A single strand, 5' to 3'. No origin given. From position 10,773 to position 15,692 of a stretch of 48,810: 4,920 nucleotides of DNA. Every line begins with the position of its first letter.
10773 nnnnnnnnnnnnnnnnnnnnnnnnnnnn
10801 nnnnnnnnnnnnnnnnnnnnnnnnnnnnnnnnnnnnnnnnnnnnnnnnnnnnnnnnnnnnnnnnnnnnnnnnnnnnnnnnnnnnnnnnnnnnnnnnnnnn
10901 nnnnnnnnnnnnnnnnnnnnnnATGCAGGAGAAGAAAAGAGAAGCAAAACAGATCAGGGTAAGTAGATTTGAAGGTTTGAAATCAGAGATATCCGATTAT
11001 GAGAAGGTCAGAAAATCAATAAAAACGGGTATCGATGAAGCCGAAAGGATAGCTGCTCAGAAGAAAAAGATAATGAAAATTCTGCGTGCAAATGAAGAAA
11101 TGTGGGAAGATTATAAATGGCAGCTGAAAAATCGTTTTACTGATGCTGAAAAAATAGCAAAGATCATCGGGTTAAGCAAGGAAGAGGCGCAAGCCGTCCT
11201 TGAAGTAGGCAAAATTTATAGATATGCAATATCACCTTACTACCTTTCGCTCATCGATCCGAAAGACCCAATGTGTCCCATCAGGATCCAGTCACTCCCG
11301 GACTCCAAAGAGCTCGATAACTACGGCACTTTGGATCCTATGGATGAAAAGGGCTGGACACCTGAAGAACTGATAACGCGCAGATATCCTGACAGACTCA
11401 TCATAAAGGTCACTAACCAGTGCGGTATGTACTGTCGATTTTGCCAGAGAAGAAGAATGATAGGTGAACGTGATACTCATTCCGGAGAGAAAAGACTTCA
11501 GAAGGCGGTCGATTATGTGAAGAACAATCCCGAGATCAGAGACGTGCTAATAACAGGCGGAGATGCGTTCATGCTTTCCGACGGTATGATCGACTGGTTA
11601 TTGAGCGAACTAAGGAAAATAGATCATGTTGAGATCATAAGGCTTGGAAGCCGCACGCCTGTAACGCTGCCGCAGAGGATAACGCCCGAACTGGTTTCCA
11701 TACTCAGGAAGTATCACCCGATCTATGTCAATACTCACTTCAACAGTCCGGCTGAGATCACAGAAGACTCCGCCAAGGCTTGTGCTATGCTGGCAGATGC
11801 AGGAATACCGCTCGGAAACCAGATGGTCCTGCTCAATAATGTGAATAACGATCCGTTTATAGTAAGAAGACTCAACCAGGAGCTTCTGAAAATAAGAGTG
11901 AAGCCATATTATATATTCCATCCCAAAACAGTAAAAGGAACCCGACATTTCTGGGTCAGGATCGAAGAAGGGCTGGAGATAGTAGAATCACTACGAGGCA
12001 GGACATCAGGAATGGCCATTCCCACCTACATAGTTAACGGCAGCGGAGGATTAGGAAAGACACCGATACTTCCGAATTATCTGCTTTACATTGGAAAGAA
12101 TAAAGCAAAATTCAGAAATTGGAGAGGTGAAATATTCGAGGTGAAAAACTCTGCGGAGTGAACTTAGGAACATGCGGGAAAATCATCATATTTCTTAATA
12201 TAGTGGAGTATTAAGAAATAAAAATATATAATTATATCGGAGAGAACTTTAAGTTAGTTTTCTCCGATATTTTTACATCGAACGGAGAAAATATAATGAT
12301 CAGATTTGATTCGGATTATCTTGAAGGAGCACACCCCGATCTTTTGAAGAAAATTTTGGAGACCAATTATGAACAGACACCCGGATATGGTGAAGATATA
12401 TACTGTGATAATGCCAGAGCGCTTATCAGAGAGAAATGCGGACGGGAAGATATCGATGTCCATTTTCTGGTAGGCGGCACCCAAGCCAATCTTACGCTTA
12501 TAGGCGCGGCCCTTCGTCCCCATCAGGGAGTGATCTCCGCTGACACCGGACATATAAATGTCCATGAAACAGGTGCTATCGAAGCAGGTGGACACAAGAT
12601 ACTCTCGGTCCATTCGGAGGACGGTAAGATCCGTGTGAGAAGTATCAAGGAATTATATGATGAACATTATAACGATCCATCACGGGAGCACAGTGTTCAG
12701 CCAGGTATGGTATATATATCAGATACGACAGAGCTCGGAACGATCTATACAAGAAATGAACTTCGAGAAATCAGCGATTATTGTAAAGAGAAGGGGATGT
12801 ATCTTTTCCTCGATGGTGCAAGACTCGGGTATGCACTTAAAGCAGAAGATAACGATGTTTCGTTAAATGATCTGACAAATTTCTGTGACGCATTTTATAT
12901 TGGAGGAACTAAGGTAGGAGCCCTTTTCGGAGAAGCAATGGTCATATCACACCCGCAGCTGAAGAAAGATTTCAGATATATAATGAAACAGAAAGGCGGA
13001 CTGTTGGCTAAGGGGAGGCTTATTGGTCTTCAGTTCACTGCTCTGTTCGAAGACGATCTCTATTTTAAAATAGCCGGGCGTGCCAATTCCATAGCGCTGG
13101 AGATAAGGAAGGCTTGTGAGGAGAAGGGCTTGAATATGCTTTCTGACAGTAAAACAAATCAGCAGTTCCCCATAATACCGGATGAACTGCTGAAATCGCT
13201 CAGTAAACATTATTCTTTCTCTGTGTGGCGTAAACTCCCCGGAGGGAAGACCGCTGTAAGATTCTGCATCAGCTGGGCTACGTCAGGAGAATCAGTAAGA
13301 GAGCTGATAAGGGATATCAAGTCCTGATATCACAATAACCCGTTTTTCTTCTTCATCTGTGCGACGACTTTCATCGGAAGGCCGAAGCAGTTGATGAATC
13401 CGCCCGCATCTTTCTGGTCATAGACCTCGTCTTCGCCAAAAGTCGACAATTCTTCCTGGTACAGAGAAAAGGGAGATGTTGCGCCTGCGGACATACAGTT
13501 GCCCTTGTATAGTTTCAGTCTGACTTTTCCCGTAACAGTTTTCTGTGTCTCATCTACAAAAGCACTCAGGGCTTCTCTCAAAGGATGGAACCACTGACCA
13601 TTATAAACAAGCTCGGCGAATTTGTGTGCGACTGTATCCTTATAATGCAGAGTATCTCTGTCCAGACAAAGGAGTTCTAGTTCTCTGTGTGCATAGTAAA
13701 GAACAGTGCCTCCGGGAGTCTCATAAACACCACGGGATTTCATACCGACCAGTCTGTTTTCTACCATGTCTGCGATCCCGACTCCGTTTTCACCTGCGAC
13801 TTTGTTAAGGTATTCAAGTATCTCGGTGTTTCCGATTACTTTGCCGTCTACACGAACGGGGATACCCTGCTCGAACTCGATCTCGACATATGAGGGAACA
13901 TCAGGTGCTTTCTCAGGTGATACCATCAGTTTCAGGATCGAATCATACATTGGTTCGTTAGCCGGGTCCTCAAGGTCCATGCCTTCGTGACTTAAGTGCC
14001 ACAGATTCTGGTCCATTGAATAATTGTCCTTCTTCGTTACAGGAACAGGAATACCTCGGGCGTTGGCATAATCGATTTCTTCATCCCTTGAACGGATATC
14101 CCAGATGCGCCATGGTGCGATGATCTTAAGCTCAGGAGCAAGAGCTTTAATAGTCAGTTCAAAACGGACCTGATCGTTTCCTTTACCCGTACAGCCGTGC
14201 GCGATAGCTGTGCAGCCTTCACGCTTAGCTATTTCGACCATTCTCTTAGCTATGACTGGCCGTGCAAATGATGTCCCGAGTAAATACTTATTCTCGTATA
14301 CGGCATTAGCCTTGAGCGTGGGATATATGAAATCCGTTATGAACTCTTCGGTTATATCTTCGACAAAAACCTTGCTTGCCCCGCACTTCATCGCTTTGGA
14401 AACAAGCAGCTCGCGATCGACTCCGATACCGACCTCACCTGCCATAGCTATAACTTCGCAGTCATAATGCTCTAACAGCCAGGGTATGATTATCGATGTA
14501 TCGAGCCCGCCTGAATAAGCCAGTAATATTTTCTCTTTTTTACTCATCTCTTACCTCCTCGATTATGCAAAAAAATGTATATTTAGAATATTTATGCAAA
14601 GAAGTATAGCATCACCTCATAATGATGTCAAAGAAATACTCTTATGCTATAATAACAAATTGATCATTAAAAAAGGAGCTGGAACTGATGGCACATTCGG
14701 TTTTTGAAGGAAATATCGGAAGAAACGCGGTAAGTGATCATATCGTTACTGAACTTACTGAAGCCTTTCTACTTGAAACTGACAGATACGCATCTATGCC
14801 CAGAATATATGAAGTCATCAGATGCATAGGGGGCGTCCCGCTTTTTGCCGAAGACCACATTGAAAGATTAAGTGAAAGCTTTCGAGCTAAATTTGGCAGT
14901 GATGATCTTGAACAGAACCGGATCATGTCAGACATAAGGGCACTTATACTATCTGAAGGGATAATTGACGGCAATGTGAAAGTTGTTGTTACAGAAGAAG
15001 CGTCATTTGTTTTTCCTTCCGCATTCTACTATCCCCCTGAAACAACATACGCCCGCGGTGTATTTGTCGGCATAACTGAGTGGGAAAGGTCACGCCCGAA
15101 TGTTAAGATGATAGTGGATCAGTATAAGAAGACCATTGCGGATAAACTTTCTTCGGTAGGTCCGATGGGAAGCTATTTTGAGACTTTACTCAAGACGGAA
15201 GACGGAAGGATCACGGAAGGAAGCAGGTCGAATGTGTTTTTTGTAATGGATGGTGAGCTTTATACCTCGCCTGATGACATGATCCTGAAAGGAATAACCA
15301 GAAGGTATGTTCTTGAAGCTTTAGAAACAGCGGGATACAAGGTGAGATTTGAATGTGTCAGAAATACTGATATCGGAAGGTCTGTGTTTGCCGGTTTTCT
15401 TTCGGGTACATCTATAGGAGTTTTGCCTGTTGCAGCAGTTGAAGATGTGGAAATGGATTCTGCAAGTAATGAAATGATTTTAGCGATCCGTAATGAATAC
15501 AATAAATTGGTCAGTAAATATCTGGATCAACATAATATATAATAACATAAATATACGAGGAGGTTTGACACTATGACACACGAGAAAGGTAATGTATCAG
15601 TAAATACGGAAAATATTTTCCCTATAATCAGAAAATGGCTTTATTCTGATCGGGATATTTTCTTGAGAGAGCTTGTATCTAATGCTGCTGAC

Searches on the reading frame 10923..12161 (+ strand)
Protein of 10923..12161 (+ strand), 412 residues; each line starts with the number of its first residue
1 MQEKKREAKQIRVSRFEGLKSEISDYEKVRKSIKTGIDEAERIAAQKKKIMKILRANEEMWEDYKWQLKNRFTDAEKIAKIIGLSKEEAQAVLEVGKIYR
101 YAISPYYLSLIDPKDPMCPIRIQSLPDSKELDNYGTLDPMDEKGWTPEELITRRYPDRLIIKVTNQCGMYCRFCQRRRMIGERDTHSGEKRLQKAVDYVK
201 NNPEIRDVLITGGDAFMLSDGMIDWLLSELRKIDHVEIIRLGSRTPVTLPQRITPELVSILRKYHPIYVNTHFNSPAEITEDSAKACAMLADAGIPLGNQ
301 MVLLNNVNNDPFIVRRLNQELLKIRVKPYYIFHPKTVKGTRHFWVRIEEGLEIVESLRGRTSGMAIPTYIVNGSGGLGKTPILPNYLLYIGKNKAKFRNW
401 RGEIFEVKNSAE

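Call 4: search_protein_families(library=pfam, proteins=[window:10923-12161:+])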
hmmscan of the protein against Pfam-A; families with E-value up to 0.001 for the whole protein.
window:10923-12161:+ (412 aa): 2 families
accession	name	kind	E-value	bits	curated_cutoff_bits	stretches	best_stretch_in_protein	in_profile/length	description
PF04055.27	Radical_SAM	-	9.4e-15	55.6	29.5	1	161-312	1-159/166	Radical SAM superfamily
PF12544.13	LAM_C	-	2.6e-13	50.6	26.7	1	354-404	1-51/127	Lysine-2,3-aminomutase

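Call 5: search_protein_families(library=ncbifam, proteins=[window:10923-12161:+])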
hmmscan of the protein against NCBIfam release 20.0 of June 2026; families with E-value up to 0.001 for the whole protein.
window:10923-12161:+ (412 aa): 12 families
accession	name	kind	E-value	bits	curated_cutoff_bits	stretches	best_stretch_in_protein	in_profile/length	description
TIGR04368.1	Glu_2_3_NH3_mut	equivalog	1.9e-190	632.7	650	1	8-409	2-404/404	glutamate 2,3-aminomutase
TIGR03820.1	lys_2_3_AblA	equivalog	5.5e-134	447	525.4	1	57-407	3-358/417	lysine 2,3-aminomutase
TIGR04468.1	arg_2_3_am_muta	equivalog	1.3e-105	353.3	600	1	61-403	2-347/351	arginine 2,3-aminomutase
TIGR00238.1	TIGR00238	subfamily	2.3e-100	335.8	199.2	1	49-375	2-331/331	KamA family radical SAM protein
TIGR03822.1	AblA_like_2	hypoth_equivalog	1.5e-83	280.6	396.25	1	83-386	11-319/321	lysine-2,3-aminomutase-like protein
TIGR03821.1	EFP_modif_epmB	equivalog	1e-58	198.8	369.3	1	66-382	3-321/321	EF-P beta-lysylation protein EpmB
TIGR01579.1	MiaB-like-C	equivalog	2.2e-05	23.9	357.05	1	158-264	140-245/416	tRNA (N(6)-L-threonylcarbamoyladenosine(37)-C(2))-methylthiotransferase MtaB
TIGR02495.1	NrdG2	equivalog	0.00014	21.2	131.15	1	164-233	23-89/193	anaerobic ribonucleoside-triphosphate reductase activating protein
TIGR03977.1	rSAM_pair_HxsC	equivalog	0.00065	18.7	267.9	1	161-227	29-91/292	His-Xaa-Ser system radical SAM maturase HxsC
TIGR00089.1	TIGR00089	subfamily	0.00072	18.5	251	0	158-269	140-250/429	MiaB/RimO family radical SAM methylthiotransferase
TIGR04317.1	W_rSAM_matur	equivalog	0.00073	18.7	380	0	158-224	5-70/349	tungsten cofactor oxidoreductase radical SAM maturase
TIGR02666.1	moaA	equivalog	0.00073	18.6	284.05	0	154-240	7-95/336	GTP 3',8-cyclase MoaA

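Call 14: search_solved_structures(query=window:10923-12161:+, show_alignments=2)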
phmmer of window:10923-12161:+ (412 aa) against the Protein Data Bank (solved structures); distinct sequences matched with E-value up to 0.001: 1.
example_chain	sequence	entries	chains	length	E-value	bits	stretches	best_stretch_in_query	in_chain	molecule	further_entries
2a5h_A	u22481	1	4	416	4.1e-120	404.7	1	57-404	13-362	L-lysine 2,3-aminomutase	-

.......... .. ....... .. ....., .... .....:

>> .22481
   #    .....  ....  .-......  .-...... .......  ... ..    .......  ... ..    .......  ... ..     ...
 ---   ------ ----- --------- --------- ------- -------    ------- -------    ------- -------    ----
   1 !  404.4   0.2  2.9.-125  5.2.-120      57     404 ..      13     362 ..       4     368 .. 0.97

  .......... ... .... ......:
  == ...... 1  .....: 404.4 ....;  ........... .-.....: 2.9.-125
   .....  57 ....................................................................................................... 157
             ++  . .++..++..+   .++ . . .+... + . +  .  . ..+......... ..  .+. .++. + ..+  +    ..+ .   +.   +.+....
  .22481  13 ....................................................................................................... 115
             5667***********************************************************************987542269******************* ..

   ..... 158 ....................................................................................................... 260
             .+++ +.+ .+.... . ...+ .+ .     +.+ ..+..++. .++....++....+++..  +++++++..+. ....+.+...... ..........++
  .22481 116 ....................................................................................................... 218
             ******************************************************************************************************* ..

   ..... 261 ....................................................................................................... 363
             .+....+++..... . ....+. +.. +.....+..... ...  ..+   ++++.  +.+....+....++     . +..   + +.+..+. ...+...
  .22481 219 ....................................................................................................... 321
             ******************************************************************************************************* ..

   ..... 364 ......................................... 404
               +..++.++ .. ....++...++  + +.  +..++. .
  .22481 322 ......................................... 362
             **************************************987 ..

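Call 16: find_homologous_proteins(query=window:10923-12161:+, max_evalue=1e-50)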
Query window:10923-12161:+ (412 aa): 7996 proteins with E <= 1e-50 among 8000 candidates; the best 120 are listed.
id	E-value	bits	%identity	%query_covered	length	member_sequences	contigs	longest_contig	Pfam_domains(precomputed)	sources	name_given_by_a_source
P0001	2.1e-275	931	99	100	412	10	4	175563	PF12544.14,PF04055.28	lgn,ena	-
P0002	4.1e-216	736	77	98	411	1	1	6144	PF12544.14,PF04055.28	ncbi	-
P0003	5.6e-216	735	77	98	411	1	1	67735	PF12544.14,PF04055.28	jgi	-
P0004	3.3e-214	729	85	88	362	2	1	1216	PF12544.14,PF04055.28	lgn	-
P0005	1.0e-213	728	75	100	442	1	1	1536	PF12544.14,PF04055.28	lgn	-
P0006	5.3e-212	722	73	100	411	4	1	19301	PF12544.14,PF04055.28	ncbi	ncbi:MAG: KamA family radical SAM protein [Saccharofermentanales bacterium]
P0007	1.1e-208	711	74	99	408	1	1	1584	PF12544.14,PF04055.28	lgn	-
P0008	7.0e-208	709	73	100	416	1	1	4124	PF12544.14,PF04055.28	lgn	-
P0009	4.8e-204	696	72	100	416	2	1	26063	PF12544.14,PF04055.28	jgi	-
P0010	1.3e-202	691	71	99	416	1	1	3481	PF12544.14,PF04055.28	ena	-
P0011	2.8e-202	690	73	99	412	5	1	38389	PF12544.14,PF04055.28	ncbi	-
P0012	2.9e-202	690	71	99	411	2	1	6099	PF12544.14,PF04055.28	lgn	-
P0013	3.3e-200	683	75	96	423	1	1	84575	PF12544.14,PF04055.28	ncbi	-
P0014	1.8e-199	681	74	96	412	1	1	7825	PF12544.14,PF04055.28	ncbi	-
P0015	2.6e-198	677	74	96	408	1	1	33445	PF12544.14,PF04055.28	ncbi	-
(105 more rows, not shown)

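Call 29: find_related_loci(query=A1, collection=genome_contigs, flank=900)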
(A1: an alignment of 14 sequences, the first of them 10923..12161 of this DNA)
Query A1 (412 aa) in genome_contigs; peptide patterns used: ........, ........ (x = any residue, [..] = any of these).
322 stretches matched a pattern; 304 encode a relative of the query (tblastn E <= 1e-3); the best 80 are kept; 80 distinct loci.
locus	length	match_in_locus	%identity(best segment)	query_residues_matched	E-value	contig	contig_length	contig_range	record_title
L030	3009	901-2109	77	8-410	0e+0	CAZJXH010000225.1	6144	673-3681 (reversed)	MAG TPA_asm: uncultured Oscillospiraceae bacterium isolate SRP302447_co2_281 genome assembly, contig: NODE_36193_length_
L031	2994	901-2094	75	14-411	0e+0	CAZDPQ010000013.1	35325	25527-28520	MAG TPA_asm: uncultured Oscillospiraceae bacterium isolate binchicken_co190_421 genome assembly, contig: NODE_2403_lengt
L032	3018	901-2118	73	1-409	0e+0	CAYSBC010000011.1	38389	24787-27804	MAG TPA_asm: uncultured Eubacteriales bacterium isolate binchicken_co173_118 genome assembly, contig: NODE_3590_length_3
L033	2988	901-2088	75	14-409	0e+0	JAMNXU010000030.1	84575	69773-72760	MAG: Bacillota bacterium isolate Bin_1 Bin_1_scaffold_107, whole genome shotgun sequence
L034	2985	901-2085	74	15-409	0e+0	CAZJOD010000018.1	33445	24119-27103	MAG TPA_asm: uncultured Clostridiaceae bacterium isolate SRP241326_co2_352 genome assembly, contig: NODE_1990_length_334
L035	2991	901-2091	73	13-409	0e+0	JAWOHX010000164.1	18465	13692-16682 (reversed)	MAG: Clostridia bacterium isolate CWP5-1.bin.30 k191_1786180, whole genome shotgun sequence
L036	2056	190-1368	72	19-411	0e+0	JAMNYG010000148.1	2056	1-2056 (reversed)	MAG: Bacillota bacterium isolate Bin_20 Bin_20_scaffold_104471, whole genome shotgun sequence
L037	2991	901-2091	72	15-411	0e+0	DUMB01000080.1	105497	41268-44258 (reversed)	MAG TPA_asm: Clostridiaceae bacterium isolate AS04akNAM_34 51972_AS04, whole genome shotgun sequence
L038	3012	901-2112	70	8-411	0e+0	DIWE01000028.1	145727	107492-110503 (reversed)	MAG TPA_asm: Clostridiales bacterium UBA6114 UBA6114_contig_14328, whole genome shotgun sequence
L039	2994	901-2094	70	15-412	0e+0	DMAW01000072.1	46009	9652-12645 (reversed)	MAG TPA_asm: Eubacteriaceae bacterium isolate UBA12179 contig_2175, whole genome shotgun sequence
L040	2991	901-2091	70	13-409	0e+0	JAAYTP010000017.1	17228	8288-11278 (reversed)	MAG: Clostridiaceae bacterium isolate AS24abBPME_51 5550_AS24, whole genome shotgun sequence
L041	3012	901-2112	70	6-409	0e+0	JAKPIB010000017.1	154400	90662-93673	MAG: Bacillota bacterium isolate USOA134_metabat.17_sub k141_584945, whole genome shotgun sequence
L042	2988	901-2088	70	14-409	0e+0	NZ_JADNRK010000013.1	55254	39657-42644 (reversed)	Alkalibacter mobilis strain M17 DMB NODE_13_length_55254_cov_76.942587, whole genome shotgun sequence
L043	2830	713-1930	69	4-409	0e+0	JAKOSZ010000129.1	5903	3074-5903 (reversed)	MAG: Bacillota bacterium isolate all_metabat.193_sub k201_781653, whole genome shotgun sequence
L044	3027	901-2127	68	1-409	0e+0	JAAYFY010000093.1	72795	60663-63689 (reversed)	MAG: Clostridiaceae bacterium isolate AS09scLD_132 392712_AS09, whole genome shotgun sequence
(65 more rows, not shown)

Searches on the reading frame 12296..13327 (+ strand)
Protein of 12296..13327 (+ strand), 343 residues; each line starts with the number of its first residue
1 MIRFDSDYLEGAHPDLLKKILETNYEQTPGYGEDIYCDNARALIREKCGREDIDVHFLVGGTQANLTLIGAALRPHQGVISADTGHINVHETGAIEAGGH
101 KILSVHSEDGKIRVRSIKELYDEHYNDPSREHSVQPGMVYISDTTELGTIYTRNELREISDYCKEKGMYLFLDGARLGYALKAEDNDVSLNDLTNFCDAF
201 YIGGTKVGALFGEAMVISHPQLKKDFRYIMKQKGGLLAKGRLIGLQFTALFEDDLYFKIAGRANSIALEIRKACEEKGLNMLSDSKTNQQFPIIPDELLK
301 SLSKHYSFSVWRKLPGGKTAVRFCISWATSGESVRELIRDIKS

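Call 4: search_protein_families(library=pfam, proteins=[window:12296-13327:+])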
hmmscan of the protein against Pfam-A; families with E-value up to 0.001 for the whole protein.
window:12296-13327:+ (343 aa): 2 families
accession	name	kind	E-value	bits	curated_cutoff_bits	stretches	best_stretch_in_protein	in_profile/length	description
PF01212.27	Beta_elim_lyase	-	8.2e-26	91.4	27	1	30-291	27-282/288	Beta-eliminating lyase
PF00155.27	Aminotran_1_2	-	1.8e-07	31.1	19.7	1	54-295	68-311/361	Aminotransferase class I and II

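Call 5: search_protein_families(library=ncbifam, proteins=[window:12296-13327:+])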
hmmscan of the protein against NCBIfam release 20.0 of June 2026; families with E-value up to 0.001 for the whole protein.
window:12296-13327:+ (343 aa): 3 families
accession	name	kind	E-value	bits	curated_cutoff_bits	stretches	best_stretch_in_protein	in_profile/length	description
NF041359.1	GntG_guanitoxin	subfamily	2.3e-10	40.2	230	1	31-242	34-241/343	GntG family PLP-dependent aldolase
NF007825.0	PRK10534.1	equivalog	1.8e-09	37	312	1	32-253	26-245/333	low-specificity L-threonine aldolase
NF004870.0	PRK06225.1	equivalog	3.3e-06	26.1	351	1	39-218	70-245/380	pyridoxal phosphate-dependent aminotransferase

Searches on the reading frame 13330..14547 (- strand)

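Call 4: search_protein_families(library=pfam, proteins=[window:13330-14547:-])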
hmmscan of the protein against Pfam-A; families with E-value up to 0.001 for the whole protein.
window:13330-14547:- (405 aa): 2 families
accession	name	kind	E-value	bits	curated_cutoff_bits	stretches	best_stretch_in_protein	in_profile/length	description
PF20979.2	Arginosuc_syn_C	-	2.2e-81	273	27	1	176-394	1-218/219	Arginosuccinate synthase C-terminal domain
PF00764.25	Arginosuc_synth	-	4.3e-64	215.9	27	1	6-167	1-162/162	Arginosuccinate synthase N-terminal HUP domain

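Call 5: search_protein_families(library=ncbifam, proteins=[window:13330-14547:-])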
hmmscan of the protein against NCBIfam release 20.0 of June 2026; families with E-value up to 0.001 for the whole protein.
window:13330-14547:- (405 aa): 6 families
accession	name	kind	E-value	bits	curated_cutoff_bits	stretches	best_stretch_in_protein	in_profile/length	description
NF001770.0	PRK00509.1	equivalog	1.5e-180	600.5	334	1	2-400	2-399/401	argininosuccinate synthase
TIGR00032.1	argG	equivalog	2e-146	488.3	268.2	1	6-399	1-393/394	argininosuccinate synthase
NF010392.0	PRK13820.1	equivalog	1.9e-128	428.9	512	1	4-401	2-394/395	argininosuccinate synthase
NF003385.0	PRK04527.1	equivalog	6.2e-70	235.8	603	1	4-401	3-398/401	argininosuccinate synthase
NF038212.1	argG_rel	exception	3.6e-54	184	425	1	3-363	13-368/381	argininosuccinate synthase-related protein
NF003779.0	PRK05370.1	equivalog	2.2e-44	152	657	1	3-367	10-387/448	argininosuccinate synthase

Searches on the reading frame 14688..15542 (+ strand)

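Call 4: search_protein_families(library=pfam, proteins=[window:14688-15542:+])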
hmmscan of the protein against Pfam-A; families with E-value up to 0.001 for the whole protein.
window:14688-15542:+ (284 aa): 1 family
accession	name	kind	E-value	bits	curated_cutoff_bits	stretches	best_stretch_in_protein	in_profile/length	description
PF01063.24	Aminotran_4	-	8.4e-27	94.9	28.5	1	40-251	2-223/223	Amino-transferase class IV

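Call 5: search_protein_families(library=ncbifam, proteins=[window:14688-15542:+])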
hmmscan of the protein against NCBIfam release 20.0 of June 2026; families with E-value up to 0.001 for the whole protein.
window:14688-15542:+ (284 aa): 19 families
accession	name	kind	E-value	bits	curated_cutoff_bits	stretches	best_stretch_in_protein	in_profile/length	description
NF005146.0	PRK06606.1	equivalog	9.8e-21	74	279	1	115-279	129-296/307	branched-chain amino acid transaminase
NF005726.0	PRK07544.1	equivalog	4.9e-19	68.5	396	1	105-277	122-290/295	branched-chain amino acid aminotransferase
NF005800.0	PRK07650.1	equivalog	3.2e-18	66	308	1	165-281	166-282/290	aminodeoxychorismate lyase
TIGR01122.1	ilvE_I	equivalog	3.8e-18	65.7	245.55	1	52-279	43-288/298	branched-chain-amino-acid transaminase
TIGR01121.1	D_amino_aminoT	equivalog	3.5e-17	62.5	277.45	1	164-258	164-257/276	D-amino-acid transaminase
NF006185.0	PRK08320.1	subfamily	3.3e-16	59.3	363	1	72-277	64-285/292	branched-chain amino acid aminotransferase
NF005209.0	PRK06680.1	subfamily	2.6e-15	56.1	320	1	168-273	173-279/286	D-amino-acid transaminase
NF006734.0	PRK09266.1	subfamily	1.5e-14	53.9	202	1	57-273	48-264/270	hypothetical protein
NF009066.0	PRK12400.1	equivalog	1.6e-11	44.2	538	1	170-258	176-264/290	D-amino-acid transaminase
NF009896.0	PRK13356.1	equivalog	5.5e-11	42.1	262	1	163-258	173-268/287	branched-chain amino acid aminotransferase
NF009126.0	PRK12479.1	equivalog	1.6e-10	40.7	518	1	145-275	155-284/299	branched-chain-amino-acid transaminase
NF005888.0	PRK07849.1-3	equivalog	1.7e-09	37.1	273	1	166-256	183-276/298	aminodeoxychorismate lyase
TIGR03461.1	pabC_Proteo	equivalog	1.5e-08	34.1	176.85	1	165-259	159-253/262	aminodeoxychorismate lyase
NF004761.0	PRK06092.1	equivalog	5.5e-08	32.4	260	1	164-260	160-256/268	aminodeoxychorismate lyase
TIGR01123.1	ilvE_II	equivalog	1.3e-06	27.6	250.05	1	170-253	184-272/313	branched-chain-amino-acid transaminase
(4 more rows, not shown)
